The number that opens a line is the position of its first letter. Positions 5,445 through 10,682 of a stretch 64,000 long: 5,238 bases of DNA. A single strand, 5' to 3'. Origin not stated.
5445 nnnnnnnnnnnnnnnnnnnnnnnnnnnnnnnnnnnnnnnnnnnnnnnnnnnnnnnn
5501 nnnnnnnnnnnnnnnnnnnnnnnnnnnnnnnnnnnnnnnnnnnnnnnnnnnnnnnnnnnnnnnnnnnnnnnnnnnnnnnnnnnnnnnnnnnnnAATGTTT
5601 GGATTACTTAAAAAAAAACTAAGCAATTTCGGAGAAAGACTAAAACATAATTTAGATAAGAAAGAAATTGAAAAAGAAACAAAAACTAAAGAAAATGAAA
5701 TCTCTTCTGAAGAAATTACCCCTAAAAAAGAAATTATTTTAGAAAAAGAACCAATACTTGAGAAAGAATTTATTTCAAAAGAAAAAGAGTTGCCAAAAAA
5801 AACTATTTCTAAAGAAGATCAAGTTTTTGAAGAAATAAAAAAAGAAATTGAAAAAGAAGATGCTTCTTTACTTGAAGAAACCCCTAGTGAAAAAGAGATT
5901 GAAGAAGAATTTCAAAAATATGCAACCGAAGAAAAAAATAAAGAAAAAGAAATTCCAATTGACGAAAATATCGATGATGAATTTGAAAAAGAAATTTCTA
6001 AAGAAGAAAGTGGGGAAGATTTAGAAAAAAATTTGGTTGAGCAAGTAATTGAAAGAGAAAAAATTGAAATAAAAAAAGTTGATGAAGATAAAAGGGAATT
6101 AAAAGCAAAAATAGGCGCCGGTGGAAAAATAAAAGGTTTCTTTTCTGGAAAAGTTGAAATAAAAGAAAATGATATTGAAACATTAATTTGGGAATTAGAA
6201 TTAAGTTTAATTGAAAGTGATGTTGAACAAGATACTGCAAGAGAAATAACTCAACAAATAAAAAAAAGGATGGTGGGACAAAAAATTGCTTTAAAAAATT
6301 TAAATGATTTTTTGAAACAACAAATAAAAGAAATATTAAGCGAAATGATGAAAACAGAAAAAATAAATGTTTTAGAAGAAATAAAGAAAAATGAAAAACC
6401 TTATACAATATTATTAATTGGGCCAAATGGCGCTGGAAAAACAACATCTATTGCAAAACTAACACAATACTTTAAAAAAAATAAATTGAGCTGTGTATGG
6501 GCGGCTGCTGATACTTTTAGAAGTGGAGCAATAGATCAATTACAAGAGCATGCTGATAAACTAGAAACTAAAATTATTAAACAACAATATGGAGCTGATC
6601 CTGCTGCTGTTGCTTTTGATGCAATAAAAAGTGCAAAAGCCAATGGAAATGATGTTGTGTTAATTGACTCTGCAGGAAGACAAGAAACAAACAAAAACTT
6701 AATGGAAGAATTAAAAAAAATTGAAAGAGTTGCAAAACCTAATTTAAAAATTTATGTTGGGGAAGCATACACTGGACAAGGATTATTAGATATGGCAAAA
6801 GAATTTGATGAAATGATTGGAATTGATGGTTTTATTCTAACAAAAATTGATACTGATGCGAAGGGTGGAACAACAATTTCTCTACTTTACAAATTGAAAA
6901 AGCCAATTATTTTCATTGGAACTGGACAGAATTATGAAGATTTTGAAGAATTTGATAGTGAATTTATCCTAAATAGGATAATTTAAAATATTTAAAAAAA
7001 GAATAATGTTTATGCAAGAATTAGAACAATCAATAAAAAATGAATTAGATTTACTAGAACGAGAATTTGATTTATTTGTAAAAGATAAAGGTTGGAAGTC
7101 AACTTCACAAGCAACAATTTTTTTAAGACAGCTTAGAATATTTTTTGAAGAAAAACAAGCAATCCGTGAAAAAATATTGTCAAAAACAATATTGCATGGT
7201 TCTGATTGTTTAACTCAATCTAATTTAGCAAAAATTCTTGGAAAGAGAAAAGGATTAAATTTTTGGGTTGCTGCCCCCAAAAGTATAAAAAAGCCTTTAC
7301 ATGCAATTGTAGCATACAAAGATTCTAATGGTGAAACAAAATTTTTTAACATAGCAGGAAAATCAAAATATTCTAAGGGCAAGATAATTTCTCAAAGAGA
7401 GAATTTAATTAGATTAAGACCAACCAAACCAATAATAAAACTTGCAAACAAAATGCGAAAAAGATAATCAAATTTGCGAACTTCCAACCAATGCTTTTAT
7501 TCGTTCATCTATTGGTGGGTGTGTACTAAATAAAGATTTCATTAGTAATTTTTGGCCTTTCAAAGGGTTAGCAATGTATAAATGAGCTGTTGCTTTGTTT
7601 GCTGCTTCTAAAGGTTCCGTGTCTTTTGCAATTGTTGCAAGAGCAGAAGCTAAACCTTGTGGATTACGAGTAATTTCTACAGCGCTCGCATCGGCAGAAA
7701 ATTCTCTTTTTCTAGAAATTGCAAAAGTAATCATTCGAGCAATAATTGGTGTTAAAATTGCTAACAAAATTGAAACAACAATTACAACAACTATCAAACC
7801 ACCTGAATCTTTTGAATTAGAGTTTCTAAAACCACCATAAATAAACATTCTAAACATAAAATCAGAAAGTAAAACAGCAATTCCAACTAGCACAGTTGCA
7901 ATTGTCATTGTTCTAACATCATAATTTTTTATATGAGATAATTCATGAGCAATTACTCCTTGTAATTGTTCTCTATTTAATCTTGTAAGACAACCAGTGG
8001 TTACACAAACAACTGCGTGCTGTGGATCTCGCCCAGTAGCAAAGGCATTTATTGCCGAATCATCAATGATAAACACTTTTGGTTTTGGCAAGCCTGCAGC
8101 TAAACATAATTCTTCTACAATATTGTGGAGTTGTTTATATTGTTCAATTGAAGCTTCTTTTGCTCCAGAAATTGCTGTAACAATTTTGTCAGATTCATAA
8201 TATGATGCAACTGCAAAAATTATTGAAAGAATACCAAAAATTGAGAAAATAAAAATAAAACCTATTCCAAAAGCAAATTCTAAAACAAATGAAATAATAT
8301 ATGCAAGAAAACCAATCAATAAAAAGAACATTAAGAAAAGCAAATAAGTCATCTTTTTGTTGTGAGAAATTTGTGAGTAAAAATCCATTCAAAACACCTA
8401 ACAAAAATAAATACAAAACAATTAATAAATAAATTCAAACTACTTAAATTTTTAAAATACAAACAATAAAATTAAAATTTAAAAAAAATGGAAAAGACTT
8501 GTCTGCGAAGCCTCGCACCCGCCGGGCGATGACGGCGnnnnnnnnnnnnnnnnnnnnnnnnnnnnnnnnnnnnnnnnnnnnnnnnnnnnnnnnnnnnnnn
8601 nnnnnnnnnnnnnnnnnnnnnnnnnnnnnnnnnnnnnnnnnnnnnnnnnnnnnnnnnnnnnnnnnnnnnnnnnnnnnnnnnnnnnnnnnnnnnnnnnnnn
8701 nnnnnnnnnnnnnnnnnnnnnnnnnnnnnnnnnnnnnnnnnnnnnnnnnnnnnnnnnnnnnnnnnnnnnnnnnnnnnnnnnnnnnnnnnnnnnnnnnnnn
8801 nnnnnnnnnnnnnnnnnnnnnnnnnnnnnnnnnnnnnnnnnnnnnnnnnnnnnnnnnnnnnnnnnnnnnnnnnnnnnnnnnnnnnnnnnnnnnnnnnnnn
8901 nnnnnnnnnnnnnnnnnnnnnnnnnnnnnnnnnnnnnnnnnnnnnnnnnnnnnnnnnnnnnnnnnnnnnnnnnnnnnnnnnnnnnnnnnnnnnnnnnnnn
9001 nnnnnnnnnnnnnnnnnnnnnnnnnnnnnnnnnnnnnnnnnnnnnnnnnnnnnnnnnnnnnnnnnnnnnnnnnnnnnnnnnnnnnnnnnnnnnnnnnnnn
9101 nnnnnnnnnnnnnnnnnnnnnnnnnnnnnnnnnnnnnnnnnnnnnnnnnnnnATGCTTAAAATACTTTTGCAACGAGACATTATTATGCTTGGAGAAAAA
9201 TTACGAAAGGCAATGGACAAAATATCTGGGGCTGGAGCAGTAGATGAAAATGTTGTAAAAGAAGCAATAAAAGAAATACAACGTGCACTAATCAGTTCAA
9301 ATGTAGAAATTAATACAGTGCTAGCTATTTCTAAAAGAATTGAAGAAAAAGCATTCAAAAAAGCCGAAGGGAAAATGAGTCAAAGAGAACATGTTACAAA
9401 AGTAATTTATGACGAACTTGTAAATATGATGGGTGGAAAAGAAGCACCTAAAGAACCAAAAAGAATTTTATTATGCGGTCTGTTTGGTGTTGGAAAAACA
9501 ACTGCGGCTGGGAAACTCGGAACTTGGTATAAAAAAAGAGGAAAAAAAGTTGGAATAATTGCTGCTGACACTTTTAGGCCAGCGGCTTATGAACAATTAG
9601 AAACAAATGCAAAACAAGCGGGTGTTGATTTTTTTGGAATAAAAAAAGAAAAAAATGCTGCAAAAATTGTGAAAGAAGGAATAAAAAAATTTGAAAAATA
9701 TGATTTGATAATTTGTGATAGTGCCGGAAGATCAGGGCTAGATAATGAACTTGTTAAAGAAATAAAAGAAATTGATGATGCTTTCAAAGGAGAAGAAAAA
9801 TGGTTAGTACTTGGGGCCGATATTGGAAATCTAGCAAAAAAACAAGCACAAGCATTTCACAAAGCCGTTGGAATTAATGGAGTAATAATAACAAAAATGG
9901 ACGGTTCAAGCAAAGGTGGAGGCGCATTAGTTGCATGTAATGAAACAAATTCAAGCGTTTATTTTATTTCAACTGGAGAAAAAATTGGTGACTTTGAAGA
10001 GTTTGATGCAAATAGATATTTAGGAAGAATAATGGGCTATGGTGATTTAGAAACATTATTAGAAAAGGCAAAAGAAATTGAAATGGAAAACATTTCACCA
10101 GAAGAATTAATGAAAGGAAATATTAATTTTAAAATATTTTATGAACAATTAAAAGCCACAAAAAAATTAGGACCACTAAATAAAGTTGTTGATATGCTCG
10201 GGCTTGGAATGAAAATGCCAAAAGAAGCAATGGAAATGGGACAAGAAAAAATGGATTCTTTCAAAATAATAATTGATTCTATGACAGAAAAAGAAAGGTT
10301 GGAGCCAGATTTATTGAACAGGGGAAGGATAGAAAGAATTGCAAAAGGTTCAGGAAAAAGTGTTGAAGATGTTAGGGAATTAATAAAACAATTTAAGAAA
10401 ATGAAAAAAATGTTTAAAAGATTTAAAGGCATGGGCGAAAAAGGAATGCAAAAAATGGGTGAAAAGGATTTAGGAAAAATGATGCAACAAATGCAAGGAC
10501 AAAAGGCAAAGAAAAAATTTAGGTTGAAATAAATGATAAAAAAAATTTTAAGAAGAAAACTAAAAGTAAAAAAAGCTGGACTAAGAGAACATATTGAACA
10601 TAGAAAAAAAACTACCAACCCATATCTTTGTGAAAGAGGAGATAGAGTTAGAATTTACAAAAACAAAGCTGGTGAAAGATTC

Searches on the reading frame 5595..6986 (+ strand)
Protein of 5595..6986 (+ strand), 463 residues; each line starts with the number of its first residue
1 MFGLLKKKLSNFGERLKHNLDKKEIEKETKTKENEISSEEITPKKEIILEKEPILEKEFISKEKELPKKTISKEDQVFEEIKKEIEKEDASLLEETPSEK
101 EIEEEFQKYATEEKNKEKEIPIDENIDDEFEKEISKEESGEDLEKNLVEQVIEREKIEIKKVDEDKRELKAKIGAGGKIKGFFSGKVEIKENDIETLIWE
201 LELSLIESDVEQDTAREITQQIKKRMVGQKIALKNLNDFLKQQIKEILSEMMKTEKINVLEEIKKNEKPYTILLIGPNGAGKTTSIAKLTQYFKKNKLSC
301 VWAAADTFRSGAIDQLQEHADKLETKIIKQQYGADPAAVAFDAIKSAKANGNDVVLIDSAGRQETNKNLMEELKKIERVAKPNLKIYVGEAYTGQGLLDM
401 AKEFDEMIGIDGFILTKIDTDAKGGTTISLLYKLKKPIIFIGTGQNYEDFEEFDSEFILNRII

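Call 7: search_protein_families(library=pfam, proteins=[window:5595-6986:+])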
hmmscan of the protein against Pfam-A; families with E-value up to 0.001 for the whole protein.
window:5595-6986:+ (463 aa): 8 families
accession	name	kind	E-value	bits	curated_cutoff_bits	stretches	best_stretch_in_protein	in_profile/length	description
PF00448.28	SRP54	-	1e-69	234.6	22.7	1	270-462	2-194/196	SRP54-type protein, GTPase domain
PF02881.24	SRP54_N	-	3.1e-12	47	22.4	1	176-250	2-73/75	SRP54-type protein, helical bundle domain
PF13604.12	AAA_30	-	2e-05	24.9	27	1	271-367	20-104/191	AAA domain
PF13245.12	AAA_19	-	3.4e-05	24.5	25.1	1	267-362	9-101/134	AAA domain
PF13401.12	AAA_22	-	8e-05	23.4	27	1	270-378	6-109/130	AAA domain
PF06414.18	Zeta_toxin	-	9e-05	22.4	22.3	1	263-354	10-98/199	Zeta toxin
PF25199.1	nSTAND_NTPase5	-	9.6e-05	22.7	34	1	259-357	28-128/145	Novel STAND NTPase 5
PF13521.12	AAA_28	-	0.00054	20.7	27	1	272-359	2-81/164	AAA domain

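Call 32: search_protein_families(library=ncbifam, proteins=[window:5595-6986:+], max_evalue=0.00001)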
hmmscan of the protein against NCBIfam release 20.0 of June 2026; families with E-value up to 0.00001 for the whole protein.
window:5595-6986:+ (463 aa): 9 families
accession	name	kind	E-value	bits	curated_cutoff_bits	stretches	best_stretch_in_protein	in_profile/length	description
TIGR00064.1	ftsY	equivalog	6.9e-89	297.8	260.7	1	194-462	3-278/279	signal recognition particle-docking protein FtsY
TIGR00959.1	ffh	equivalog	1.3e-68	231.8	473.2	1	184-463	16-294/428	signal recognition particle protein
TIGR01425.1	SRP54_euk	equivalog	6e-52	176.9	576.25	1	189-461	22-292/428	signal recognition particle protein SRP54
NF009368.0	PRK12726.1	equivalog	1.4e-20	73.8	832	1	270-448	207-382/407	flagellar biosynthesis regulator FlhF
TIGR03499.1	FlhF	equivalog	1.7e-16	61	174.15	1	109-361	68-286/286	flagellar biosynthesis GTPase FlhF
NF005230.0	PRK06731.1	equivalog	6.5e-16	58.4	553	1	230-446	51-260/281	flagellar biosynthesis regulator FlhF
NF009366.0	PRK12723.1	equivalog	1.3e-12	47.5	585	1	134-446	59-350/388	flagellar biosynthesis regulator FlhF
NF011310.0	PRK14721.1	equivalog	1.5e-10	40.9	725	1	243-462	170-381/423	flagellar biosynthesis regulator FlhF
NF011312.0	PRK14723.1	equivalog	3.5e-09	35.7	951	1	273-446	189-361/768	flagellar biosynthesis regulator FlhF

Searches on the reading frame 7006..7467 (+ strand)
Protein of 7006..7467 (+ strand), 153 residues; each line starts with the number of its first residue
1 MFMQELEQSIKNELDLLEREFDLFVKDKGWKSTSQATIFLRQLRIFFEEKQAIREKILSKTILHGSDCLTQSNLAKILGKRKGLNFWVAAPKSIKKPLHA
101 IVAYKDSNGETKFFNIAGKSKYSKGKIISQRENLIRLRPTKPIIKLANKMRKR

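Call 32: search_protein_families(library=ncbifam, proteins=[window:7006-7467:+], max_evalue=0.00001)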
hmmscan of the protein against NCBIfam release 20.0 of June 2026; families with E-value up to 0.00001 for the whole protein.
window:7006-7467:+ (153 aa): 0 families

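Call 50: search_protein_families(library=pfam, max_evalue=1, proteins=[window:7006-7467:+])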
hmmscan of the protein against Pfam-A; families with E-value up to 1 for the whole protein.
window:7006-7467:+ (153 aa): 2 families
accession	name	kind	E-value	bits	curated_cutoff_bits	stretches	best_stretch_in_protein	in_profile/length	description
PF02760.21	HIN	-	0.022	14.9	22.7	1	90-129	20-59/168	HIN-200/IF120x domain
PF05496.18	RuvB_N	-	0.17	12.1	27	1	41-98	17-73/159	Holliday junction DNA helicase RuvB P-loop domain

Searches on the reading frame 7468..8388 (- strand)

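Call 7: search_protein_families(library=pfam, proteins=[window:7468-8388:-])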
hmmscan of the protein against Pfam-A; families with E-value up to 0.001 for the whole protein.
window:7468-8388:- (306 aa): 2 families
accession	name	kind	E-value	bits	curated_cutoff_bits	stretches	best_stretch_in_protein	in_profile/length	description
PF01435.24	Peptidase_M48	-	4.4e-35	121.6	20.3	1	84-301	4-183/186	Peptidase family M48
PF05569.17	Peptidase_M56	-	0.0002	21.1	31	0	123-167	174-218/296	BlaR1 peptidase M56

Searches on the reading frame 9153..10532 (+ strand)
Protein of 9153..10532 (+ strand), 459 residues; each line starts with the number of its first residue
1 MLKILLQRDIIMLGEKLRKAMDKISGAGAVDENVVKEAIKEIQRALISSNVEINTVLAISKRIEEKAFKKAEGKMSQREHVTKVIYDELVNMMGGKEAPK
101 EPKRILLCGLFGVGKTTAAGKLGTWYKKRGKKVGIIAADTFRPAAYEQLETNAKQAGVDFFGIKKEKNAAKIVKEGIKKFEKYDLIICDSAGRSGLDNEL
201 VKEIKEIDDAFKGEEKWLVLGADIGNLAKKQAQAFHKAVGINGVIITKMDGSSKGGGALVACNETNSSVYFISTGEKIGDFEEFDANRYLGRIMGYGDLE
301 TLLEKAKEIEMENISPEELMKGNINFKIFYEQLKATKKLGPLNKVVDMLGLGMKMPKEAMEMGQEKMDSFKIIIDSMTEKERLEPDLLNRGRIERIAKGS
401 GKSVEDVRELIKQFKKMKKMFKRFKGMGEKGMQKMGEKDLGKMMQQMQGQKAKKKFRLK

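Call 7: search_protein_families(library=pfam, proteins=[window:9153-10532:+])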
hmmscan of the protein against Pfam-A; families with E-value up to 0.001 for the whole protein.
window:9153-10532:+ (459 aa): 5 families
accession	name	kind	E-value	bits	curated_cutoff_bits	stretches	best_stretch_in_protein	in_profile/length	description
PF00448.28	SRP54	-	1.4e-63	214.6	22.7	1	103-294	2-195/196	SRP54-type protein, GTPase domain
PF02978.25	SRP_SPB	-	2.2e-27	95.7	27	1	324-421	2-91/91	Signal peptide binding domain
PF02881.24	SRP54_N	-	3.5e-15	56.4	22.4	1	13-89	1-75/75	SRP54-type protein, helical bundle domain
PF01656.29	CbiA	-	4.7e-05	23.8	25.4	1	112-253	9-87/125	CobQ/CobB/MinD/ParA nucleotide binding domain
PF03308.22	MeaB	-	0.00018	21.1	23.1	1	101-140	32-71/273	Methylmalonyl Co-A mutase-associated GTPase MeaB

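Call 9: find_encoding_contigs(protein=window:9153-10532:+, flank=2000, max_places=4)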
Protein window:9153-10532:+ (459 aa): no gene with exactly this product is on record in the collection.

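Call 11: find_homologous_proteins(query=window:9153-10532:+, max_evalue=1e-30)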
Query window:9153-10532:+ (459 aa): 2630 proteins with E <= 1e-30 among 8000 candidates; the best 120 are listed.
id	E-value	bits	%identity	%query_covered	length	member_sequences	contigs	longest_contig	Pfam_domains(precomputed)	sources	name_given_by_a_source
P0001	6.5e-282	953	100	98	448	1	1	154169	PF02881.25,PF02978.27,PF00448.29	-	-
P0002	3.4e-238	809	84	98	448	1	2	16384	PF02881.25,PF02978.27,PF00448.29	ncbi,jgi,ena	-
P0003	1.9e-237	807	84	98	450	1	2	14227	PF02881.25,PF02978.27,PF00448.29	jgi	jgi:signal recognition particle subunit SRP54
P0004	6.1e-236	802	82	97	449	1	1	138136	PF02881.25,PF02978.27,PF00448.29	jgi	jgi:signal recognition particle subunit SRP54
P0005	1.3e-232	791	81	98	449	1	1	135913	PF02881.25,PF02978.27,PF00448.29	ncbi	-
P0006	1.8e-231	787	80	98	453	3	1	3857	PF02881.25,PF02978.27,PF00448.29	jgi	jgi:signal recognition particle subunit SRP54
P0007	2.3e-231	786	80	97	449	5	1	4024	PF02881.25,PF02978.27,PF00448.29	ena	-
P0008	1.7e-229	780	81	98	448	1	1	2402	PF02881.25,PF02978.27,PF00448.29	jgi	jgi:signal recognition particle subunit SRP54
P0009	3.7e-228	776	78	98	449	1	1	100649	PF02881.25,PF02978.27,PF00448.29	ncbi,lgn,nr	ncbi:MAG: signal recognition particle receptor subunit alpha [Candidatus ainarchaeum sp.]|nr:signal 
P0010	2.2e-227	773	79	98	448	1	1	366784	PF02881.25,PF02978.27,PF00448.29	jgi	jgi:signal recognition particle subunit SRP54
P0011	4.8e-227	772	79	97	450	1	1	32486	PF02881.25,PF02978.27,PF00448.29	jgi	jgi:signal recognition particle subunit SRP54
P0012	6.3e-226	769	78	98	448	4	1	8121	PF02881.25,PF02978.27,PF00448.29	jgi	jgi:signal recognition particle subunit SRP54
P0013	6.5e-226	769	80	98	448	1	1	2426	PF02881.25,PF02978.27,PF00448.29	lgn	-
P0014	1.4e-225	767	79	97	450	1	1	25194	PF02881.25,PF02978.27,PF00448.29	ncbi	-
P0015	1.0e-224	765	79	97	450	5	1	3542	PF02881.25,PF02978.27,PF00448.29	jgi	-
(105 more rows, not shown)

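Call 17: find_encoding_contigs(protein=P0001, flank=1000, max_places=3)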
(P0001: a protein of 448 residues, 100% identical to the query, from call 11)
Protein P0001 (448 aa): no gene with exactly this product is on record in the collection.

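Call 32: search_protein_families(library=ncbifam, proteins=[window:9153-10532:+], max_evalue=0.00001)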
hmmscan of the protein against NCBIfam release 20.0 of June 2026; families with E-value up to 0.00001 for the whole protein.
window:9153-10532:+ (459 aa): 11 families
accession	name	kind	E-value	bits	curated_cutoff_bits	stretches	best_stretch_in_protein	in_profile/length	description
TIGR00959.1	ffh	equivalog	1.3e-107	360.3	473.2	1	12-422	3-427/428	signal recognition particle protein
TIGR01425.1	SRP54_euk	equivalog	6.6e-102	341.5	576.25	1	13-420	5-428/428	signal recognition particle protein SRP54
TIGR00064.1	ftsY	equivalog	2.2e-55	187.9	260.7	1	35-293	3-278/279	signal recognition particle-docking protein FtsY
TIGR03499.1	FlhF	equivalog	4.9e-21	76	174.15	1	17-192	120-286/286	flagellar biosynthesis GTPase FlhF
NF009368.0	PRK12726.1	equivalog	4.7e-16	58.9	832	1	104-281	208-384/407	flagellar biosynthesis regulator FlhF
NF009367.0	PRK12724.1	equivalog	7.7e-15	54.7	718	1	101-285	222-404/433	flagellar biosynthesis regulator FlhF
NF009366.0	PRK12723.1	equivalog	4.4e-14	52.4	585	1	31-296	103-370/388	flagellar biosynthesis regulator FlhF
NF011310.0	PRK14721.1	equivalog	1.2e-13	51.1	725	1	105-290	194-377/423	flagellar biosynthesis regulator FlhF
NF005230.0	PRK06731.1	equivalog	2.2e-13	50.1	553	1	37-268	24-251/281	flagellar biosynthesis regulator FlhF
NF011312.0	PRK14723.1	equivalog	4.9e-12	45.2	951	1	107-279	190-363/768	flagellar biosynthesis regulator FlhF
NF011311.0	PRK14722.1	equivalog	5.1e-09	35.6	777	1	107-280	142-322/374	flagellar biosynthesis regulator FlhF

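Call 33: search_solved_structures(query=window:9153-10532:+, max_evalue=1e-40)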
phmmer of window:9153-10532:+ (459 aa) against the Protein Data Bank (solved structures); distinct sequences matched with E-value up to 1e-40: 42.
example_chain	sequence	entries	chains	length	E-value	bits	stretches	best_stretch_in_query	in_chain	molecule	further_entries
3dm5_A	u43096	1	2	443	5.4e-105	355.3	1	13-424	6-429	Signal recognition 54 kDa protein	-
3ndb_B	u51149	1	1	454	7.9e-95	321.8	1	12-433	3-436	Signal recognition 54 kDa protein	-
2v3c_C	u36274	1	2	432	1e-94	321.4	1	12-420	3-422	SIGNAL RECOGNITION 54 KDA PROTEIN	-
7epk_A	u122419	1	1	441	1.9e-93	317.2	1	15-426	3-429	Signal recognition particle 54 kDa protein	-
1qzw_A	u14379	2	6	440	1.3e-89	304.6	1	15-424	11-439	Signal recognition 54 kDa protein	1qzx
3kl4_A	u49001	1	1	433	3e-89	303.4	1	15-424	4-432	Signal recognition 54 kDa protein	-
7o5b_g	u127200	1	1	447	3.9e-76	260.2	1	13-433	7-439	Signal recognition particle protein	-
2j37_W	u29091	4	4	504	7e-71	242.9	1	13-451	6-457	SIGNAL RECOGNITION PARTICLE 54 KDA PROTEIN (SRP54) | Signal recognition particle 54 kDa protein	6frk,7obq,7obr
2iy3_A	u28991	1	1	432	1.8e-70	241.5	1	13-424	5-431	Signal recognition particle protein,Signal recognition particle 54 kDa protein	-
5l3q_A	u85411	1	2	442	7.2e-70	239.5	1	12-425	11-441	Signal recognition particle 54 kDa protein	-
7nfx_x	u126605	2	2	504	9.3e-70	239.2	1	13-451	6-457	Signal recognition particle 54 kDa protein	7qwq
6r6g_AB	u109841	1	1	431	2.9e-69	237.6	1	13-423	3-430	Signal recognition particle 54 kDa protein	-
4ue5_D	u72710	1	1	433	2.9e-69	237.6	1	13-423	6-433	SIGNAL RECOGNITION PARTICLE 54 KDA PROTEIN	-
2xxa_A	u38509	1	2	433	1.2e-68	235.6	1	13-425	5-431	SIGNAL RECOGNITION PARTICLE PROTEIN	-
2j28_9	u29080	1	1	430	5.4e-68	233.4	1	14-425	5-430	Signal recognition particle protein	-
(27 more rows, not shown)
